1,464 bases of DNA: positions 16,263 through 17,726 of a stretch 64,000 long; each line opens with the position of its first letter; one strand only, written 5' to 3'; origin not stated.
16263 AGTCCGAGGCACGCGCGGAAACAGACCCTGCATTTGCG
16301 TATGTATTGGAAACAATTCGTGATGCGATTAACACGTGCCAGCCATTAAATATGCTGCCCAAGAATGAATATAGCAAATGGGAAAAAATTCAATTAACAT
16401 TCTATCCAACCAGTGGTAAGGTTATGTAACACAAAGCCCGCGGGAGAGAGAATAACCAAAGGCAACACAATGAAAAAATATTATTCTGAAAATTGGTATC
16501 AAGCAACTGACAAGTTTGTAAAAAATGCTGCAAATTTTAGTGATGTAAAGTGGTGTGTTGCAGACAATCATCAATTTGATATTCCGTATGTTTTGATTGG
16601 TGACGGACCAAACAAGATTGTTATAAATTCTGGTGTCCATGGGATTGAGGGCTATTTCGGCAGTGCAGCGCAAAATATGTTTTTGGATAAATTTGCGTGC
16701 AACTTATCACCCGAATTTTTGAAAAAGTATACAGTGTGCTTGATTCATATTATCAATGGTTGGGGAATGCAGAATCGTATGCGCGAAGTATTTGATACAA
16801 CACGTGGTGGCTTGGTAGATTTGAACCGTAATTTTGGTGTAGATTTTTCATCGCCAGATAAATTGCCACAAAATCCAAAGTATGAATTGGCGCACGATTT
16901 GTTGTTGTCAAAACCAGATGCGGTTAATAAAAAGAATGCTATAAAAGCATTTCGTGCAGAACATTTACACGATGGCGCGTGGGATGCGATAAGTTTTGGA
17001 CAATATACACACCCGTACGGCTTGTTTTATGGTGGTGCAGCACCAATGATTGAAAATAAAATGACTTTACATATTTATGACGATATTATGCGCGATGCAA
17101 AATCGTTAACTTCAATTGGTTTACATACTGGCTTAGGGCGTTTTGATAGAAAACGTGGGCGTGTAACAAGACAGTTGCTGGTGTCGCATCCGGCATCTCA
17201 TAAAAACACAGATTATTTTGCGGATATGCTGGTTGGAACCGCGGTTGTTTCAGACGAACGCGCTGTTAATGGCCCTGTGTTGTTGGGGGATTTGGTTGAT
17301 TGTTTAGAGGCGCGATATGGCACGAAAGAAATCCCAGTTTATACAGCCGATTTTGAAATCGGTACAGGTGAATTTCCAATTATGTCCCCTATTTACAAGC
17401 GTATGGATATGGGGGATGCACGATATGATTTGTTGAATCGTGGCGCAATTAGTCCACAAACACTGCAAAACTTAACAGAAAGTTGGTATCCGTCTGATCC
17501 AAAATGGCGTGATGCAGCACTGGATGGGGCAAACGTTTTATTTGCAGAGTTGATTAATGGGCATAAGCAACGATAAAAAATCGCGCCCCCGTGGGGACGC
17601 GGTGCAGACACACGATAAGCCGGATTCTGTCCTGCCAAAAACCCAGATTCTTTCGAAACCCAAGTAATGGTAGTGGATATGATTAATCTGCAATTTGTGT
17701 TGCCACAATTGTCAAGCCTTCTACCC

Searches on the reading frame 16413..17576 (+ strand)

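Call 39: search_protein_families(library=pfam, proteins=[window:16413-17576:+], max_evalue=0.00001)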
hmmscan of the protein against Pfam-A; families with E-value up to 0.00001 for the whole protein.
window:16413-17576:+ (387 aa): 1 family
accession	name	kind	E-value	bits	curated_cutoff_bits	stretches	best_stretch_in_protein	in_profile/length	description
PF10994.13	DUF2817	-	1.3e-39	137.1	23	1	55-370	40-339/341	Protein of unknown function (DUF2817)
